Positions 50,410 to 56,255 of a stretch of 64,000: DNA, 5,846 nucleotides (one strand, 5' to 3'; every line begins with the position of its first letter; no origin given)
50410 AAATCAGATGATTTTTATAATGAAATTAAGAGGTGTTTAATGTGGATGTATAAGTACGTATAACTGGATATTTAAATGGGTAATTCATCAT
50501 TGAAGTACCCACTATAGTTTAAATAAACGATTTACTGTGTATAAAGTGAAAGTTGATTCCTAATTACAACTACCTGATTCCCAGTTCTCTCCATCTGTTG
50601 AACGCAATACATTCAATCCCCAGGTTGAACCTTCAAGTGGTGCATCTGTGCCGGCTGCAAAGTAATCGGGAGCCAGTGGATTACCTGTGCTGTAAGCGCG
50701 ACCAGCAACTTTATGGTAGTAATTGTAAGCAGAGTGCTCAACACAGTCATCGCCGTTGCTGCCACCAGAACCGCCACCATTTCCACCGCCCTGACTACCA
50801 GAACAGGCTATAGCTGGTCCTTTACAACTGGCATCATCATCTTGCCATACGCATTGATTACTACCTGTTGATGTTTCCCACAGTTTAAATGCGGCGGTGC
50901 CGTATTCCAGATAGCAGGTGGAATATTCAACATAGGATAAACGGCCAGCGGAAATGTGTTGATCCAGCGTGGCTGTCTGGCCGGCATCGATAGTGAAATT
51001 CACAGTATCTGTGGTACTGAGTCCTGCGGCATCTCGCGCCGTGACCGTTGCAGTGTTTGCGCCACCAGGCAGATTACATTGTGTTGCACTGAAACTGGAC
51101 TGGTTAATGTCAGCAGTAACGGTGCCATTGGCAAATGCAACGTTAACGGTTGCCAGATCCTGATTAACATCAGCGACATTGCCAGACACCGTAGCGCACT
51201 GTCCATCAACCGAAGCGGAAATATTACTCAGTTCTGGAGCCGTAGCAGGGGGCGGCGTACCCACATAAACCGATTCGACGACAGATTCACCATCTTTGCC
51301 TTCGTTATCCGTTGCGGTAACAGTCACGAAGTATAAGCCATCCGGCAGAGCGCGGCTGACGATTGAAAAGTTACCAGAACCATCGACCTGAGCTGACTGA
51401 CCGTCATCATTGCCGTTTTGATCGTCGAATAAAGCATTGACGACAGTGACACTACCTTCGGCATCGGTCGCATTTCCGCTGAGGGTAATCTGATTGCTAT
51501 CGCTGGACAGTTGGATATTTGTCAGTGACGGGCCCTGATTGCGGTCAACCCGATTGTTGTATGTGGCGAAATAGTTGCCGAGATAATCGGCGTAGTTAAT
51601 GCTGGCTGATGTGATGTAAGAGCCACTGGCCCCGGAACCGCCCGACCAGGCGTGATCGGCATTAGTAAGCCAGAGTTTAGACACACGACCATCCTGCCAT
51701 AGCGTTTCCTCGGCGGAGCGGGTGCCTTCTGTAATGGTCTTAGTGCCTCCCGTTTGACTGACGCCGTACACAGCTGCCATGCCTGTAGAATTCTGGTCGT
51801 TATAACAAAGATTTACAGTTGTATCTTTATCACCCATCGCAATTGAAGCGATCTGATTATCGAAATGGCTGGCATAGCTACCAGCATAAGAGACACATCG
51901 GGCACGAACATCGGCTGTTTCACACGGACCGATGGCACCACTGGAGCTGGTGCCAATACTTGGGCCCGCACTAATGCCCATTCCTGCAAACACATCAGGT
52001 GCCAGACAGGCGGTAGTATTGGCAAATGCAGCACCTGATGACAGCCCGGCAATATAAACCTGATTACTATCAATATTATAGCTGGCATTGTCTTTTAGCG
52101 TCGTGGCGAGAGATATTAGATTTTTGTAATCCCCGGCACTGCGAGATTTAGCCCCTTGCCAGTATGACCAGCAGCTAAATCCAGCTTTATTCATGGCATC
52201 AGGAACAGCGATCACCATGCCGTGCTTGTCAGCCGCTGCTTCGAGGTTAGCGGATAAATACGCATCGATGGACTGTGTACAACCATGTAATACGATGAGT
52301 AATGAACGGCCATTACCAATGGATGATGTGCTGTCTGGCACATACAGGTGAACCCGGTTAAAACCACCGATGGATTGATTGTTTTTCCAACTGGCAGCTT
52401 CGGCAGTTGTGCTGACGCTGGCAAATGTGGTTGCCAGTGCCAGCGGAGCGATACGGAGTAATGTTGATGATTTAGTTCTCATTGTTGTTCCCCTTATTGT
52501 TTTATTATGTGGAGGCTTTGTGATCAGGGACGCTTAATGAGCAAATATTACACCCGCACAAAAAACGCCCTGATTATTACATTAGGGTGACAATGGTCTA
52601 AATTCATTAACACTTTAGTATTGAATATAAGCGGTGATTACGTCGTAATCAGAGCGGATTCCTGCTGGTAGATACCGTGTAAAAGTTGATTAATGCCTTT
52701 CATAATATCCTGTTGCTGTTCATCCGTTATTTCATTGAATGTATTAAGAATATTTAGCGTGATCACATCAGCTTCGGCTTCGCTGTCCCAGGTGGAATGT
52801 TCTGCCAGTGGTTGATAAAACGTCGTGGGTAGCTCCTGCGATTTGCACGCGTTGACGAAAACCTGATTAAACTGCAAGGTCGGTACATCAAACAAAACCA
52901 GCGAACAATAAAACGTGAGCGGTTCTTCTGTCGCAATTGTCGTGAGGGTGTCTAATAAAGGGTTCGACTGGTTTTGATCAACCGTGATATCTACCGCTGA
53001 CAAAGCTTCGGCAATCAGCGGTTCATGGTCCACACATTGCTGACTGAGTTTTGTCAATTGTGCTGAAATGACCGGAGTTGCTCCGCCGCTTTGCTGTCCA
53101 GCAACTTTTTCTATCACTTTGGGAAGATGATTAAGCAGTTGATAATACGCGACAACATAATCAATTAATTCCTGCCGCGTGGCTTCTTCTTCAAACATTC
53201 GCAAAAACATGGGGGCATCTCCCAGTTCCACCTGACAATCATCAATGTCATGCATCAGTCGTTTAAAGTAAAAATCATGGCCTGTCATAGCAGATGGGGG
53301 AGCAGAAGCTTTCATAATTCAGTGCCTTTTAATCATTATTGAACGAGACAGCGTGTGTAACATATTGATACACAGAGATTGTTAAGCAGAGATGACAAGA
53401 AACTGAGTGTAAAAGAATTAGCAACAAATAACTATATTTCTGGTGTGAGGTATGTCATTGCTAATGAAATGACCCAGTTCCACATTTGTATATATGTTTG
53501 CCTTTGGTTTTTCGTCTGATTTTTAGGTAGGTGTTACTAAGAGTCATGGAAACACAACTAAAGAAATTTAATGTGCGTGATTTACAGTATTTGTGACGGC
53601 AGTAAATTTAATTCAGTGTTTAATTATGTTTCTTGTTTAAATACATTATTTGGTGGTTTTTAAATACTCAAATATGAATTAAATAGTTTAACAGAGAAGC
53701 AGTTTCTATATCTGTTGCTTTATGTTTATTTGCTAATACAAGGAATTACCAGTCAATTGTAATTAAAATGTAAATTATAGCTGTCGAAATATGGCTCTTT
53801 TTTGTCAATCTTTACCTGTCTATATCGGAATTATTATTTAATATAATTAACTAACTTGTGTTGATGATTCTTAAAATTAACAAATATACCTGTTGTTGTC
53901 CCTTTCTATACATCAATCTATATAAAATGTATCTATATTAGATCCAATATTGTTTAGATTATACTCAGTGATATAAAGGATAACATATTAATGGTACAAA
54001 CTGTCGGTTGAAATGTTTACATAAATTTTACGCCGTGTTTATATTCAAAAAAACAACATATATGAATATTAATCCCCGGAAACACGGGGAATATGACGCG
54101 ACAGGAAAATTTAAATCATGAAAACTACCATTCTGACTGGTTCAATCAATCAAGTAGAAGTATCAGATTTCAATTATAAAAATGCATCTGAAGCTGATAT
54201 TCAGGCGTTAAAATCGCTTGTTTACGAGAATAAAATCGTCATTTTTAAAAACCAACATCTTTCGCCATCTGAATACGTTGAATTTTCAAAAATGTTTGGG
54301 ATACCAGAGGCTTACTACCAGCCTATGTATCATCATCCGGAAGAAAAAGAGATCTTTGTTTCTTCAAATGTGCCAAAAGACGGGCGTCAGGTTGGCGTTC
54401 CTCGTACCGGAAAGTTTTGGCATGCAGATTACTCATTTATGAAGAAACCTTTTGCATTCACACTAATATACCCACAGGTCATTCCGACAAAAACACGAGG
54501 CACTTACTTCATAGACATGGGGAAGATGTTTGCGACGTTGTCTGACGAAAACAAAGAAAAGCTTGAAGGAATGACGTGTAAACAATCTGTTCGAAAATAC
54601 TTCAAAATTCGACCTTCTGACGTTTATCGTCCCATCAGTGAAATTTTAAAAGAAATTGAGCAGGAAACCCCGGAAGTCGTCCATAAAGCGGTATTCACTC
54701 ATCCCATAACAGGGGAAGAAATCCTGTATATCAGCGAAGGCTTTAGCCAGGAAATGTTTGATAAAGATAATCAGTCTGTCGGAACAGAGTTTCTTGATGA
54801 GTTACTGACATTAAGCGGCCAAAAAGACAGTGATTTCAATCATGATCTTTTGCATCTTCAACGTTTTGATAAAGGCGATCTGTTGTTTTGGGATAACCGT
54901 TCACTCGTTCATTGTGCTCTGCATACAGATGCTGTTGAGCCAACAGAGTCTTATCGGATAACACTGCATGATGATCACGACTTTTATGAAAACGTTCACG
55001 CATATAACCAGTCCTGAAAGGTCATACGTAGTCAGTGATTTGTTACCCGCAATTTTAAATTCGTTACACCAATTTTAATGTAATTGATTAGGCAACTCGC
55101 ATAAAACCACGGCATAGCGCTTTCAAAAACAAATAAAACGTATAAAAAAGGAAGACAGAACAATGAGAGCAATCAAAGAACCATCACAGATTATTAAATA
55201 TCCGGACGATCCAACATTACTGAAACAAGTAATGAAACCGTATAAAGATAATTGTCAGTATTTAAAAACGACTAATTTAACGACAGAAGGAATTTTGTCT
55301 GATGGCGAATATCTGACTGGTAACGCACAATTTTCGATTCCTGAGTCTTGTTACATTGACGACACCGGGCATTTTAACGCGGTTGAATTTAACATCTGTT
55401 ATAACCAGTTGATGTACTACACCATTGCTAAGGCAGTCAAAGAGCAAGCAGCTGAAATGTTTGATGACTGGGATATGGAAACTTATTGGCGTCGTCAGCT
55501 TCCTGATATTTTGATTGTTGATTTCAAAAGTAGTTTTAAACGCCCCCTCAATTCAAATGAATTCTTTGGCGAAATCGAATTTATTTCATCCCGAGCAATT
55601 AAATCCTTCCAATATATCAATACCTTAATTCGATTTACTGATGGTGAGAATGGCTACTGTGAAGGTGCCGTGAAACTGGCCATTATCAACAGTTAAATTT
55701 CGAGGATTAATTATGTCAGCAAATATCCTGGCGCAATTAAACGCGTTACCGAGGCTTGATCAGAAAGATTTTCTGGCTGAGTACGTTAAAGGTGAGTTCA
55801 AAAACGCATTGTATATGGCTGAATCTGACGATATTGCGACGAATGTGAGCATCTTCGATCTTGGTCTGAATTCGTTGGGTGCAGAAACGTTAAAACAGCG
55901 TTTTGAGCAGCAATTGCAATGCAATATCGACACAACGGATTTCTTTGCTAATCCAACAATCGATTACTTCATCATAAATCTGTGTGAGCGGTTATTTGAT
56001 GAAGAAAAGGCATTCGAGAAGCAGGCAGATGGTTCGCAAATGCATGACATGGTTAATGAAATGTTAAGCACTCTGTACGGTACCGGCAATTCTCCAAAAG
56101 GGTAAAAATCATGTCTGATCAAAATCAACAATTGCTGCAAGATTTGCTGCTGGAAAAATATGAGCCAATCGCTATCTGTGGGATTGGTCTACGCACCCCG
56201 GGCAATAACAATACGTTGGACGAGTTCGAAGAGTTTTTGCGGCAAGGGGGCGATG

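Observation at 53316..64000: Polyketide cluster start: long AT-rich upstream region, TauD hydroxylase, hotdog protein, free ACP, fully reducing PKS, JmjC hydroxylase, second PKS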

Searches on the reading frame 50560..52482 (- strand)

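Call 5: search_protein_families(library=pfam, proteins=[window:50560-52482:-])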
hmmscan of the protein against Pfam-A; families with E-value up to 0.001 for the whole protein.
window:50560-52482:- (640 aa): 4 families
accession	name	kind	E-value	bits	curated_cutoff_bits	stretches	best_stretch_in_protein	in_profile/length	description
PF10503.15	Esterase_PHB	-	2.6e-14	53.4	23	1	57-249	14-209/219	Esterase PHB depolymerase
PF19077.6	Big_13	-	6e-08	33.6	27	1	331-401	28-94/102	Bacterial Ig-like domain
PF09136.16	Glucodextran_B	-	1.2e-07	32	27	1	427-499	16-82/83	Glucodextranase, domain B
PF00756.26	Esterase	-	0.00014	22.1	22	1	40-174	6-149/251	Putative esterase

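Call 7: search_protein_families(library=ncbifam, proteins=[window:50560-52482:-])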
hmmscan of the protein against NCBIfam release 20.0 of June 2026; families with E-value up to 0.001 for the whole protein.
window:50560-52482:- (640 aa): 3 families
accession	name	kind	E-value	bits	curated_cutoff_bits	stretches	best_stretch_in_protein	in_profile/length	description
NF050058.1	e_dPHAscl_type1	hypoth_equivalog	5.2e-53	180.3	150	1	39-305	5-276/276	extracellular catalytic domain type 1 short-chain-length polyhydroxyalkanoate depolymerase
TIGR01840.1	esterase_phb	subfamily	8.6e-44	149.6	107.85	1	45-249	2-209/213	PHB depolymerase family esterase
NF050059.1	e_dPHAscl_type2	hypoth_equivalog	5.2e-12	45.7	280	2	42-109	205-281/305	extracellular catalytic domain type 2 short-chain-length polyhydroxyalkanoate depolymerase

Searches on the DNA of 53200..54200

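Call 44: search_rna_families(source=window, start=53200, end=54200, threshold=evalue, max_evalue=1)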
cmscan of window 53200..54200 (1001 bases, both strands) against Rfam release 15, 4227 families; matches with E-value up to 1: 0.
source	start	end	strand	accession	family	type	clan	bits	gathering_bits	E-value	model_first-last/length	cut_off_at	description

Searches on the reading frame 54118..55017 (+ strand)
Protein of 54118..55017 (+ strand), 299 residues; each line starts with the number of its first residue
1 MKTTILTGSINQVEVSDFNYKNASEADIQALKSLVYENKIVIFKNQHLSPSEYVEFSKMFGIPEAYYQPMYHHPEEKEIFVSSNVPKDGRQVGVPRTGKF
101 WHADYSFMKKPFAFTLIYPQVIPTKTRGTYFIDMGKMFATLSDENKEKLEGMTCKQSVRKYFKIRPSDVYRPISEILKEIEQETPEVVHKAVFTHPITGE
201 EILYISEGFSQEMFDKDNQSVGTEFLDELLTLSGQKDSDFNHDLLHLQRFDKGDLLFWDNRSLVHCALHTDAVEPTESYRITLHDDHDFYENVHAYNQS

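Call 5: search_protein_families(library=pfam, proteins=[window:54118-55017:+])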
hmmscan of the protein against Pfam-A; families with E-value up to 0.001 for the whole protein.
window:54118-55017:+ (299 aa): 1 family
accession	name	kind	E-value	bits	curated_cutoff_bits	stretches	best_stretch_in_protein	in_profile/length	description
PF02668.22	TauD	-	2e-31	110.3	27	1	9-270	8-255/267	Taurine catabolism dioxygenase TauD, TfdA family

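Call 7: search_protein_families(library=ncbifam, proteins=[window:54118-55017:+])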
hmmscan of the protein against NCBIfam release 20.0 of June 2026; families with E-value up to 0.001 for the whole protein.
window:54118-55017:+ (299 aa): 3 families
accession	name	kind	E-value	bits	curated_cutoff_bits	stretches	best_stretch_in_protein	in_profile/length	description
NF049937.1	CMthFAOxDecarbScoE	equivalog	1.7e-130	434.4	400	1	7-295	7-295/295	(3R)-3-[(carboxymethyl)amino]fatty acid oxygenase/decarboxylase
NF007104.0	PRK09553.1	equivalog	1.7e-28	99.6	313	1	14-291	17-281/282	taurine dioxygenase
NF045815.1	Neo-PentlctneFsynPtlD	equivalog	1.1e-19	70.8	550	1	27-274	28-277/301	neopentalenolactone/pentalenolactone F synthase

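Call 18: search_solved_structures(query=window:54118-55017:+, show_alignments=2)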
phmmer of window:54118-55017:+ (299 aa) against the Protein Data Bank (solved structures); distinct sequences matched with E-value up to 0.001: 31.
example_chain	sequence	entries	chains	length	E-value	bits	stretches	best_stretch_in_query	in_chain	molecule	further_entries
6dch_A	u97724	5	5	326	1.6e-112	379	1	14-295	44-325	ScoE protein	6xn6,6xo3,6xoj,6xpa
6l6w_A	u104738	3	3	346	1.9e-112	378.7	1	14-295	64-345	ScoE protein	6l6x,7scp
6l86_A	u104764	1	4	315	1.3e-107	362.9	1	7-293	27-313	Taurine catabolism dioxygenase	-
9p9p_A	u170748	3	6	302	3.8e-71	243.2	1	14-285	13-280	(3R)-3-[(carboxymethyl)amino]fatty acid oxygenase/decarboxylase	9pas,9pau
9p9n_A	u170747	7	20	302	6.3e-70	239.2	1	14-285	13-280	(3R)-3-[(carboxymethyl)amino]fatty acid oxygenase/decarboxylase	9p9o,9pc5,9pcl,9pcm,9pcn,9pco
8kht_A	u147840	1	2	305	6.4e-70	239.1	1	14-285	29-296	Oxidoreductase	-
8kif_B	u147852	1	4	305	8.7e-70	238.7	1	14-285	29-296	Putative dioxygenase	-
9pbj_A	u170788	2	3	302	1.6e-69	237.8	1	14-285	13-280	(3R)-3-[(carboxymethyl)amino]fatty acid oxygenase/decarboxylase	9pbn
9pax_A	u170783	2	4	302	3.1e-69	236.9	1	14-285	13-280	(3R)-3-[(carboxymethyl)amino]fatty acid oxygenase/decarboxylase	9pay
9pbu_A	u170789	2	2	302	8.2e-69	235.5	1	14-285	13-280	(3R)-3-[(carboxymethyl)amino]fatty acid oxygenase/decarboxylase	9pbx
1gqw_A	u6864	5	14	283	8.6e-16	61.5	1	24-290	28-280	ALPHA-KETOGLUTARATE-DEPENDENT TAURINE DIOXYGENASE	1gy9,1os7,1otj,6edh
3pvj_A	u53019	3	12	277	2e-15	60.3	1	22-272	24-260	Alpha-ketoglutarate-dependent taurine dioxygenase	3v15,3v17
5j92_A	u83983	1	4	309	1.3e-14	57.6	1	39-289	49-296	Putative alpha KG dependent 2,4-D dioxygenase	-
6d1o_A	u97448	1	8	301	2.7e-14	56.5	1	36-268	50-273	(R)-phenoxypropionate/alpha-ketoglutarate-dioxygenase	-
6d3i_A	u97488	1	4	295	5.4e-13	52.3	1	36-268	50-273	ftv7 dioxygenase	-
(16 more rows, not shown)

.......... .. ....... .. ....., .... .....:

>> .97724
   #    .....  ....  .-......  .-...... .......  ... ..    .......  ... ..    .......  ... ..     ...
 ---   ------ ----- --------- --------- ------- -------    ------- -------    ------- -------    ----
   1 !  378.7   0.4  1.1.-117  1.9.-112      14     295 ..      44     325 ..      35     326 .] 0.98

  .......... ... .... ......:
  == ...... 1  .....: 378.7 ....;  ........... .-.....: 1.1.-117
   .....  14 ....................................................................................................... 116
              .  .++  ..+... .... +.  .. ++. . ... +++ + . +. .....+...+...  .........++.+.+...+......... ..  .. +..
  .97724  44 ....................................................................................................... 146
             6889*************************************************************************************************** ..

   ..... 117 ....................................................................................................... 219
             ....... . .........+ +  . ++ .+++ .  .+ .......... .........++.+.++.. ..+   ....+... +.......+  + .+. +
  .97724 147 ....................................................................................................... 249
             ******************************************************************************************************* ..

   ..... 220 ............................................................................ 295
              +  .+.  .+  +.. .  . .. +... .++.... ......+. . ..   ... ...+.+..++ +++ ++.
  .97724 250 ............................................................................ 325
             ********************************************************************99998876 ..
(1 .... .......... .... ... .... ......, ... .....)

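Call 30: find_homologous_proteins(query=window:54118-55017:+, max_evalue=1e-40)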
Query window:54118-55017:+ (299 aa): 759 proteins with E <= 1e-40 among 1340 candidates; the best 120 are listed.
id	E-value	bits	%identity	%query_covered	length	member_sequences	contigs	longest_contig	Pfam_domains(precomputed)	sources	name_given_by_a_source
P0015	3.7e-201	685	100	100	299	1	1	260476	PF02668.23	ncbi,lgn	-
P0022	1.1e-156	539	76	100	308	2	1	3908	PF02668.23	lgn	-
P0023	3.1e-155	534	74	100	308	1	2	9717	PF02668.23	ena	-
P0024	1.2e-152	526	75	99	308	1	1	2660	PF02668.23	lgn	-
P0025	4.5e-150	517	73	100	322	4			PF02668.23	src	-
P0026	4.4e-141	488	70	99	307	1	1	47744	PF02668.23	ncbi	-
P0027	1.0e-139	483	69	99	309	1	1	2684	PF02668.23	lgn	-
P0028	7.4e-132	457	63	100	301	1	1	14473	PF02668.23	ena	-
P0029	2.9e-130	452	62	100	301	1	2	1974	PF02668.23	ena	-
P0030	2.1e-129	449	64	100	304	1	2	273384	PF02668.23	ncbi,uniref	ncbi:TauD/TfdA dioxygenase family protein [Aliikangiella maris]|uniref:TauD/TfdA family dioxygenase 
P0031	2.4e-122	426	59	99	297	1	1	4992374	PF02668.23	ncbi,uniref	ncbi:(3R)-3-[(carboxymethyl)amino]fatty acid oxygenase/decarboxylase [Photorhabdus tasmaniensis]|uni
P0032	5.1e-122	425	60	98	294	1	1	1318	PF02668.23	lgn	-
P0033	5.3e-115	402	58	98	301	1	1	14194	PF02668.23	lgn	-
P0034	9.4e-114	398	61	92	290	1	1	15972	PF02668.23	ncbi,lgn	ncbi:MAG: TauD/TfdA family dioxygenase [Pseudomonadota bacterium]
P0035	1.3e-113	397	58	95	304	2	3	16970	PF02668.23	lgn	-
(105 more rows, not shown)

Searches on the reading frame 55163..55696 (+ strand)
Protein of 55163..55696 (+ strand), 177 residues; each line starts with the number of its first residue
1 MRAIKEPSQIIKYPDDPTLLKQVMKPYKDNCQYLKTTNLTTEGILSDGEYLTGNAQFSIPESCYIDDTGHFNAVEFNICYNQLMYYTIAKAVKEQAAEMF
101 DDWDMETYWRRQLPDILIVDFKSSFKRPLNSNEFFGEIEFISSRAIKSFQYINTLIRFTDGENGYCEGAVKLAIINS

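Call 5: search_protein_families(library=pfam, proteins=[window:55163-55696:+])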
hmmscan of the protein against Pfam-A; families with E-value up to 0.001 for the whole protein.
window:55163-55696:+ (177 aa): 1 family
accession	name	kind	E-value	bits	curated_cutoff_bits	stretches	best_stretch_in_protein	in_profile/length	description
PF10862.14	FcoT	-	2.4e-56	190.1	27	1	23-174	2-156/156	FcoT-like thioesterase domain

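Call 7: search_protein_families(library=ncbifam, proteins=[window:55163-55696:+])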
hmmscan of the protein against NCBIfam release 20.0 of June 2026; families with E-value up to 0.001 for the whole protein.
window:55163-55696:+ (177 aa): 1 family
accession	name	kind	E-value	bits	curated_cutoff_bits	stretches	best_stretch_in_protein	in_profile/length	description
NF049938.1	EnlAcpGlycTfaseScoD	equivalog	1.1e-58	197.6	250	1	16-176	3-163/165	(2E)-enoyl-ACP glycyltransferase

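Call 32: search_solved_structures(query=window:55163-55696:+, show_alignments=2, max_evalue=0.01)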
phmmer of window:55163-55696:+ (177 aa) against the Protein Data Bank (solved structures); distinct sequences matched with E-value up to 0.01: 3.
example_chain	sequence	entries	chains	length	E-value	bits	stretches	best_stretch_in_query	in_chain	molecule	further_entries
5wsy_A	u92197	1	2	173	8.6e-47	162.5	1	12-176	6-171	Uncharacterized protein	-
5wsx_A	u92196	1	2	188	1e-46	162.2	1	12-176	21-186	Uncharacterized protein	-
2pfc_A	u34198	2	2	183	2.9e-21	79.4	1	17-176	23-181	Hypothetical protein Rv0098/MT0107 | Uncharacterized protein Rv0098/MT0107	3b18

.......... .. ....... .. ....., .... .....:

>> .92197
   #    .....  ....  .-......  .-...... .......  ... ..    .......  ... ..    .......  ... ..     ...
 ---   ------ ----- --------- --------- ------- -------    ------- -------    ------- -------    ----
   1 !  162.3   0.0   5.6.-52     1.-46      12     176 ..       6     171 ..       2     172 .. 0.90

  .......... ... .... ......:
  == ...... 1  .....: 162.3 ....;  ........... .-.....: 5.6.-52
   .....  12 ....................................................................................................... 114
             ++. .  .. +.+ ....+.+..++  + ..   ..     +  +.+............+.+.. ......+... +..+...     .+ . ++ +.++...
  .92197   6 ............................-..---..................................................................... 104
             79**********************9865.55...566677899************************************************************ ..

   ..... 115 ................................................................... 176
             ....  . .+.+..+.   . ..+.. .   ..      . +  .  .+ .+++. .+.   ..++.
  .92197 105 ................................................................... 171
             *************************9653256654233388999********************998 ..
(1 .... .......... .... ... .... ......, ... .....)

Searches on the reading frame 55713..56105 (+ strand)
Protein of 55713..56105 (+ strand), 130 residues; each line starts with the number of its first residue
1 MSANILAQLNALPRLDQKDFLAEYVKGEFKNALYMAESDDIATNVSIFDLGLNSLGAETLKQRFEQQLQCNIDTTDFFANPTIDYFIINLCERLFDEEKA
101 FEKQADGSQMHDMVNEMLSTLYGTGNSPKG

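Call 5: search_protein_families(library=pfam, proteins=[window:55713-56105:+])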
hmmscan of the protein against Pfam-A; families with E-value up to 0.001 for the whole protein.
window:55713-56105:+ (130 aa): 2 families
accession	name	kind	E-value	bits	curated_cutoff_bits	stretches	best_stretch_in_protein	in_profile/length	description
PF00550.31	PP-binding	-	5.6e-10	39.8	20.8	1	24-83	2-60/67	Phosphopantetheine attachment site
PF23297.2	ACP_SdgA_C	-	6e-05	23.5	27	1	37-99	26-88/95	Highly reducing polyketide synthase sdgA, C-terminal ACP domain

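Call 7: search_protein_families(library=ncbifam, proteins=[window:55713-56105:+])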
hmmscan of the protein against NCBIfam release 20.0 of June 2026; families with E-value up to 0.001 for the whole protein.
window:55713-56105:+ (130 aa): 2 families
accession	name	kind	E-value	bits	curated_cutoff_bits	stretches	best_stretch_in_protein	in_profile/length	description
NF045894.1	PKS_plus_SDR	equivalog_domain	5.2e-08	31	1740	1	4-94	1423-1513/1515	type I polyketide synthase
NF037941.1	PKS_NbtC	equivalog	0.00045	18.3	1150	1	20-85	956-1021/1027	nocobactin polyketide synthase NbtC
